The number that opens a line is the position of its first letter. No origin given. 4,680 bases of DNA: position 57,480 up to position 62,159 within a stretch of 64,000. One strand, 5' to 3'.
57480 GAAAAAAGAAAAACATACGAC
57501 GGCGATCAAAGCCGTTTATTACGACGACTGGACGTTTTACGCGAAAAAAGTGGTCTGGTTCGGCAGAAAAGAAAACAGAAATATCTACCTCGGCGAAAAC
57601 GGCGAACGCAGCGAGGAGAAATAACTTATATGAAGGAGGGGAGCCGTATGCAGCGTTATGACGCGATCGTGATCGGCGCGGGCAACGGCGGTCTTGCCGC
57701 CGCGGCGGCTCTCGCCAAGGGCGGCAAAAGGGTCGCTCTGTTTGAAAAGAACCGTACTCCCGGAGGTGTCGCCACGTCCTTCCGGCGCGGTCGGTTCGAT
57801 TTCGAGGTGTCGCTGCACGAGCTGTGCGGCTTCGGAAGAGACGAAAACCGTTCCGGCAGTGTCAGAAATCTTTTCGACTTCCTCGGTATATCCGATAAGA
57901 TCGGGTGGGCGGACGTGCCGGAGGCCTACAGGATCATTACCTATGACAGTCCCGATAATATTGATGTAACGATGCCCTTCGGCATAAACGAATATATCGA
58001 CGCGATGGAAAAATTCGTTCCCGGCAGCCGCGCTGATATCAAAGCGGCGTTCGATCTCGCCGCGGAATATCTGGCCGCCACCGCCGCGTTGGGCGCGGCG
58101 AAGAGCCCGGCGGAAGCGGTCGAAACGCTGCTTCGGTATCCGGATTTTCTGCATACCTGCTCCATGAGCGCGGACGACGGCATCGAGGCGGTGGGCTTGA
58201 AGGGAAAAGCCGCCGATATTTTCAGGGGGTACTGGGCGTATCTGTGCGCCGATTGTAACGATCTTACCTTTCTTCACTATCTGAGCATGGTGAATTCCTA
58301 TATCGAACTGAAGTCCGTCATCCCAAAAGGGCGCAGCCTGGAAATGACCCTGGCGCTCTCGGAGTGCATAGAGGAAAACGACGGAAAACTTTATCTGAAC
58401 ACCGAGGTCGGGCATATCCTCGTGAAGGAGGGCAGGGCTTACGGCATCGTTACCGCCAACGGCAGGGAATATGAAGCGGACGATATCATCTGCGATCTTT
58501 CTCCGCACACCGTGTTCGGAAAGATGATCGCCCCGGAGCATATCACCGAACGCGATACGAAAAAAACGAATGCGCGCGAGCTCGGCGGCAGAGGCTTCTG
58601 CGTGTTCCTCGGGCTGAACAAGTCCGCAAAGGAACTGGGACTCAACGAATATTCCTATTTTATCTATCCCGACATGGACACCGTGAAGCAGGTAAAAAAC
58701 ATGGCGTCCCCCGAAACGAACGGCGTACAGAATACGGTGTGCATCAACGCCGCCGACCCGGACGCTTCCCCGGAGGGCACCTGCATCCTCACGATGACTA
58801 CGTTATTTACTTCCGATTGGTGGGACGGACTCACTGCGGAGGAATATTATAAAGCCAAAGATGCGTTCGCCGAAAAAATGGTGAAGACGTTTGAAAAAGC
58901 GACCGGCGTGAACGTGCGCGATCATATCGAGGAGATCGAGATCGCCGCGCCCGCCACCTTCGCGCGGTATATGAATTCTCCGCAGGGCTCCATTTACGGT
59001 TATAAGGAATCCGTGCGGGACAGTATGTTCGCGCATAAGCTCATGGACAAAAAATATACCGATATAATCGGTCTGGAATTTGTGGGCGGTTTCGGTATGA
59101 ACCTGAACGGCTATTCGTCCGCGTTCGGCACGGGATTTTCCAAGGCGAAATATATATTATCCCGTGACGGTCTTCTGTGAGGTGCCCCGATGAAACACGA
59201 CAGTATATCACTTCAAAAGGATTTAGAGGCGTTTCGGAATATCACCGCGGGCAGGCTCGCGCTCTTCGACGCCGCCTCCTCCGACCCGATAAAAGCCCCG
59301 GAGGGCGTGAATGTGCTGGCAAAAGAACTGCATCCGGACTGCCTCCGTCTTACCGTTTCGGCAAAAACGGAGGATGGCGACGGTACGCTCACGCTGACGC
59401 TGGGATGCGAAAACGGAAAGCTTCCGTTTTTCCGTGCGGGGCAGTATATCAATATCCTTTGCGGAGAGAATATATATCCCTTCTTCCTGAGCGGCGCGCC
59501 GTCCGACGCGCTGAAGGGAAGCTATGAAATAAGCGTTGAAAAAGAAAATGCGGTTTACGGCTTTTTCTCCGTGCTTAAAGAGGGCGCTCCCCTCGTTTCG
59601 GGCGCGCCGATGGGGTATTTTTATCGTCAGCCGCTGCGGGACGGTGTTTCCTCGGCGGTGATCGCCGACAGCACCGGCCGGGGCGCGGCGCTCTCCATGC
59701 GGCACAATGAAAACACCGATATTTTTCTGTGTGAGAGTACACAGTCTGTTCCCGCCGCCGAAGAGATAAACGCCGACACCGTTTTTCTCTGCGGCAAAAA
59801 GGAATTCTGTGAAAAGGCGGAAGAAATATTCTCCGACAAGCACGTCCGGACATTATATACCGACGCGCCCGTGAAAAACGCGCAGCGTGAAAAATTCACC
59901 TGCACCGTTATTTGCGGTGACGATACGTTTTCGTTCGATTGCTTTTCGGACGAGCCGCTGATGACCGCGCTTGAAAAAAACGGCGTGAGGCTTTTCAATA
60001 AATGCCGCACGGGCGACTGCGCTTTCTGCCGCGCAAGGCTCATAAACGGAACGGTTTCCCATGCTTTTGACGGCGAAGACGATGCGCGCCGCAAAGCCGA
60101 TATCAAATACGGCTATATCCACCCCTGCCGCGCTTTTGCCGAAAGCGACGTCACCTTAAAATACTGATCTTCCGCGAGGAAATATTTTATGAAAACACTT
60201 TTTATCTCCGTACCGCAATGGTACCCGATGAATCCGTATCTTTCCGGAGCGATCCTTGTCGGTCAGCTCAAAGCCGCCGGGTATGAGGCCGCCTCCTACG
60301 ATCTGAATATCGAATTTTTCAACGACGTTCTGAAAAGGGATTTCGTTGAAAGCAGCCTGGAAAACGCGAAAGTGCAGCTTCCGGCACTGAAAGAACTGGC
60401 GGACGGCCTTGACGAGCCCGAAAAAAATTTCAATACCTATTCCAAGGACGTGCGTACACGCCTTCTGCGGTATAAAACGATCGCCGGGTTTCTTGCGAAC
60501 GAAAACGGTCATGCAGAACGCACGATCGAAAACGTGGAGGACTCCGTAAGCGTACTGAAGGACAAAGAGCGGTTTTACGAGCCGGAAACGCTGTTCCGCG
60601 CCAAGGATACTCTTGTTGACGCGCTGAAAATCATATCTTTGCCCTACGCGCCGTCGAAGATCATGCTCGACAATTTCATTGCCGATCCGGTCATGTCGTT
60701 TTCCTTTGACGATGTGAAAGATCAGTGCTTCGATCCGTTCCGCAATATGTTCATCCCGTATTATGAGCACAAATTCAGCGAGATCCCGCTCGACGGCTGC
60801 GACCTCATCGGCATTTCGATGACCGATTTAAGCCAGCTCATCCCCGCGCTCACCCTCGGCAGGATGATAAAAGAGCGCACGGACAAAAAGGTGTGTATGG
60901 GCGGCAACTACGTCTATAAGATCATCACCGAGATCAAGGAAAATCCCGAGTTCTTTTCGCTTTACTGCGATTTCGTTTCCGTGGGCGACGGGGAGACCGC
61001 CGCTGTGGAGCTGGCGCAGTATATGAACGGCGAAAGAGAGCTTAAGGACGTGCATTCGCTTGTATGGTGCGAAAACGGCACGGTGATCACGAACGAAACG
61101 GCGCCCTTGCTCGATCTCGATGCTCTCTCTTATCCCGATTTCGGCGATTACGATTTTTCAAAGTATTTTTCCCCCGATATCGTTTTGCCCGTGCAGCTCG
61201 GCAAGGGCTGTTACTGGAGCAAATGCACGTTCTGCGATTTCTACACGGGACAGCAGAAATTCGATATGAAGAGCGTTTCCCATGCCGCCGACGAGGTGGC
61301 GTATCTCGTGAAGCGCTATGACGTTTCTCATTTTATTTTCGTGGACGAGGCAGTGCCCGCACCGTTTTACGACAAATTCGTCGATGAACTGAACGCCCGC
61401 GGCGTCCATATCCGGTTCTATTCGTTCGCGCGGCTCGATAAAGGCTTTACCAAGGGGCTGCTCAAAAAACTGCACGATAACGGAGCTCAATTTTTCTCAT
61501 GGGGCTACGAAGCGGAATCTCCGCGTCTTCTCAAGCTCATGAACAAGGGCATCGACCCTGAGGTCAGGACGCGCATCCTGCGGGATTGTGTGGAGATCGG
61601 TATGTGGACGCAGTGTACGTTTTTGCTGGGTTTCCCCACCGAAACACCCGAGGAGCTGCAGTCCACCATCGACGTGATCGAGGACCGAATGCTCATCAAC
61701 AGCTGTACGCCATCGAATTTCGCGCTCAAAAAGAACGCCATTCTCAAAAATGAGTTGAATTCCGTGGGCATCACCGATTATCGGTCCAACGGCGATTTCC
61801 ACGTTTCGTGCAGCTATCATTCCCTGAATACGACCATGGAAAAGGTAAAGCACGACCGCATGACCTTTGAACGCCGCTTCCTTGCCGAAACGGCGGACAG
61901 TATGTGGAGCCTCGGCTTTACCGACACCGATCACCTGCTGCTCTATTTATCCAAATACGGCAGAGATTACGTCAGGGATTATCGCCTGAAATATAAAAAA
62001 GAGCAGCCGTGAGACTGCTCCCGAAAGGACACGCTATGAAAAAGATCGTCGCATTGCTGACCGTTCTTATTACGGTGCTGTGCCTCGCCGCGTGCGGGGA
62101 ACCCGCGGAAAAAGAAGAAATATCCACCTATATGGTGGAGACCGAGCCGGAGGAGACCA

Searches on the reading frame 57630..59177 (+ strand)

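Call 10: search_protein_families(library=pfam, proteins=[window:57630-59177:+], max_evalue=0.001)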
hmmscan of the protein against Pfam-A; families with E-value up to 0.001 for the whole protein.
window:57630-59177:+ (516 aa): 9 families
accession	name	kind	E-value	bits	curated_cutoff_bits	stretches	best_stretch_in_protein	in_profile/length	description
PF13450.12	NAD_binding_8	-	6.1e-13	49.3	21.9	1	14-73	1-60/68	NAD(P)-binding Rossmann-like domain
PF01593.30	Amino_oxidase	-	1.5e-09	38.1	19.8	1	21-406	3-353/443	Flavin containing amine oxidoreductase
PF01266.30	DAO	-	4.9e-09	36.6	27.9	1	11-54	1-43/353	FAD dependent oxidoreductase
PF00890.30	FAD_binding_2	-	1.5e-08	34.7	20.4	1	11-59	1-48/414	FAD binding domain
PF12831.13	FAD_oxidored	-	2.6e-08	34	27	1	11-50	1-40/416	FAD dependent oxidoreductase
PF03486.20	HI0933_like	-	2.1e-07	31.1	50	1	11-45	2-36/244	HI0933-like protein Rossmann domain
PF01946.23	Thi4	-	5.3e-05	23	26.2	1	8-47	16-56/235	Thi4 family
PF01134.28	GIDA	-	5.6e-05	22.8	22.1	0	11-41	1-31/391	Glucose inhibited division protein A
PF07992.20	Pyr_redox_2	-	6.9e-05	22.8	26.1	1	10-43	1-34/291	Pyridine nucleotide-disulphide oxidoreductase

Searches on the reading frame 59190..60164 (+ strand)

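Call 10: search_protein_families(library=pfam, proteins=[window:59190-60164:+], max_evalue=0.001)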
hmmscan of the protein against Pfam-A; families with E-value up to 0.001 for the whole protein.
window:59190-60164:+ (325 aa): 1 family
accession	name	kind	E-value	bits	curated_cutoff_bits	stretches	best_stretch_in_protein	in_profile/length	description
PF00111.32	Fer2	-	5.8e-07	29.8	21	1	246-316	7-75/77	2Fe-2S iron-sulfur cluster binding domain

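Call 32: search_protein_families(library=ncbifam, proteins=[window:59190-60164:+], max_evalue=0.00001)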
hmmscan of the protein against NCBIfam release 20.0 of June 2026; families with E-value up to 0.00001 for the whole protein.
window:59190-60164:+ (325 aa): 5 families
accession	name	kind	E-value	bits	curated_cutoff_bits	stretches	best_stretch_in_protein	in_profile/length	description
NF040810.1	BenC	equivalog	9e-09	34.9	430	0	250-323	16-89/333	benzoate 1,2-dioxygenase electron transfer component BenC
NF007964.0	PRK10684.1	equivalog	1e-08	34.5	383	1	190-323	198-332/333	NADH oxidoreductase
NF045803.1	MethMoxFADbindMmoC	equivalog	1.4e-08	33.9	500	1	244-324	11-90/343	aromatic/alkene monooxygenase hydroxylase FAD-binding subunit MmoC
TIGR02008.1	fdx_plant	subfamily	1.3e-07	31.3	81.15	1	239-324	6-89/97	ferredoxin [2Fe-2S]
NF007985.1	PRK10713.1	equivalog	3.3e-07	29.8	75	1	253-323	15-79/81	class I ribonucleotide reductase maintenance protein YfaE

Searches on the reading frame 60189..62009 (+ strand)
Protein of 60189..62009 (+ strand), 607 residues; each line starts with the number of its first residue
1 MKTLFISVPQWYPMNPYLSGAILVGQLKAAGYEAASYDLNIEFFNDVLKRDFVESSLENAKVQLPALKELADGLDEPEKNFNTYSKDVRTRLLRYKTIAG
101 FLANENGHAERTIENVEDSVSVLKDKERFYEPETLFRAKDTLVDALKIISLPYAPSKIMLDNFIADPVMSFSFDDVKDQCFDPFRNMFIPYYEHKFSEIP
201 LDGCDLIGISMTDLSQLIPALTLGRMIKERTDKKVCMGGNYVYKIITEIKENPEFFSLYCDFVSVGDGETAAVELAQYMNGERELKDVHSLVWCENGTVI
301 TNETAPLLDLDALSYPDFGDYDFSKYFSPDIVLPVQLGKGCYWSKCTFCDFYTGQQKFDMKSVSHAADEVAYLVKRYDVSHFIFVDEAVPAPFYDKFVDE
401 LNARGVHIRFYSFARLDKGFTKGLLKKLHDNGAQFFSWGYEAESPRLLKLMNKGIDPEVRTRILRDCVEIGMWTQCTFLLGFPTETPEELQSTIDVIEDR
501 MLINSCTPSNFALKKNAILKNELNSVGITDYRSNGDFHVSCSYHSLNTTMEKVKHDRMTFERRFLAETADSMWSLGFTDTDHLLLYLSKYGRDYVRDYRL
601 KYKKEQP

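Call 5: search_protein_families(library=pfam, proteins=[window:60189-62009:+], max_evalue=0.01)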
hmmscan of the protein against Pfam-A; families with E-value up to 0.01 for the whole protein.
window:60189-62009:+ (607 aa): 1 family
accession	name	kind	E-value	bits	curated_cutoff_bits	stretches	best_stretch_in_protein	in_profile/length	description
PF04055.27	Radical_SAM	-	8.3e-16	59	29.5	1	337-496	3-165/166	Radical SAM superfamily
